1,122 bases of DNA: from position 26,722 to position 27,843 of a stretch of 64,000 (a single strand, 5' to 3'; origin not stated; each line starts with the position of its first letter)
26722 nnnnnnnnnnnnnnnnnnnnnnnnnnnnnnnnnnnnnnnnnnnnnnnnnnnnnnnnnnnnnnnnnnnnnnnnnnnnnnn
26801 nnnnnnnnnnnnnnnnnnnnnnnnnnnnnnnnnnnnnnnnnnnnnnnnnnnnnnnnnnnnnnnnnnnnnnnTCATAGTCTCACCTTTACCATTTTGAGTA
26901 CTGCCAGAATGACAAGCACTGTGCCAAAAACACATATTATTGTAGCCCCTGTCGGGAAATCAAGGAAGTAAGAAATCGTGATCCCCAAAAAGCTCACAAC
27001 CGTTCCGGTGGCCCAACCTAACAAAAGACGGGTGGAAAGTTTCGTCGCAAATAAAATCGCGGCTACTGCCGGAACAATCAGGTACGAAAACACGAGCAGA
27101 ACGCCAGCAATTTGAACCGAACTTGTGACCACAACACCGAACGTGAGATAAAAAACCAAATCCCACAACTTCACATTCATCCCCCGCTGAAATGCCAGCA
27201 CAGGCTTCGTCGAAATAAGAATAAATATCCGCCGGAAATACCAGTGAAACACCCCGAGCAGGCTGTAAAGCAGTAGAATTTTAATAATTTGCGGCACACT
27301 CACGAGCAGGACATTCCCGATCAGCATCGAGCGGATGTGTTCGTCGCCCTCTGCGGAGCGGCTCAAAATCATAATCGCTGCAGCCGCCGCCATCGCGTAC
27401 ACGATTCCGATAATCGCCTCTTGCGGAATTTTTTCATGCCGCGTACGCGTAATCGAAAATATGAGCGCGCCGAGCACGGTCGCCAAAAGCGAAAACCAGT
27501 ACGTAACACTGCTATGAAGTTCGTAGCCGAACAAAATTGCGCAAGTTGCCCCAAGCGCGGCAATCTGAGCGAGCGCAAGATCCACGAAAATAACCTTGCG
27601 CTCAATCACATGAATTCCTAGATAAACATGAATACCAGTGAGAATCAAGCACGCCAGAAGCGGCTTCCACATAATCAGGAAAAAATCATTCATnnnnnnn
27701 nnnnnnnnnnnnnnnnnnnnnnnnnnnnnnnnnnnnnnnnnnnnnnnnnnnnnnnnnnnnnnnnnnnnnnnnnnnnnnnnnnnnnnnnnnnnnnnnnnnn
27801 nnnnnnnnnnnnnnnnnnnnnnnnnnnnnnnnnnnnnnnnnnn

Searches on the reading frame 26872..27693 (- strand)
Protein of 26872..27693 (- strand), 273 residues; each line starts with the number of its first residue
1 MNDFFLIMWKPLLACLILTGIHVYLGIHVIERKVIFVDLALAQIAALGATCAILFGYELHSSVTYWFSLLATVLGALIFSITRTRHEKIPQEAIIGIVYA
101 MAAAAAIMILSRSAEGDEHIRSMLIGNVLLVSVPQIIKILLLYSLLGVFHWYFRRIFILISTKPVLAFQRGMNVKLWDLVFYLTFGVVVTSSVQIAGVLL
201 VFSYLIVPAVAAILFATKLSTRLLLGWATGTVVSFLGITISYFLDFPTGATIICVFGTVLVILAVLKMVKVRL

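Call 9: search_protein_families(library=ncbifam, proteins=[window:26872-27693:-])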
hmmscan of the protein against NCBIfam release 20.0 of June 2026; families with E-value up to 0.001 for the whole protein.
window:26872-27693:- (273 aa): 5 families
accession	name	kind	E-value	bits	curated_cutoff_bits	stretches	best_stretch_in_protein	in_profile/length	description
NF040871.1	AztB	equivalog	6.8e-22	78.4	280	1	8-254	12-252/254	zinc ABC transporter permease AztB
TIGR03770.1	anch_rpt_perm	equivalog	1e-20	74.6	296.8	1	11-262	20-265/270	anchored repeat-type ABC transporter permease subunit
NF040927.1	ABC_perm_SloB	subfamily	3.3e-14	53.3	460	1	10-263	14-260/271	metal ABC transporter permease subunit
NF007089.0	PRK09543.1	equivalog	5.1e-10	39.3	284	1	12-267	9-257/261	zinc ABC transporter permease subunit ZnuB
NF007866.0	PRK10577.1-2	equivalog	4e-07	28.8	554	1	45-263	436-659/666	Fe(3+)-hydroxamate ABC transporter permease FhuB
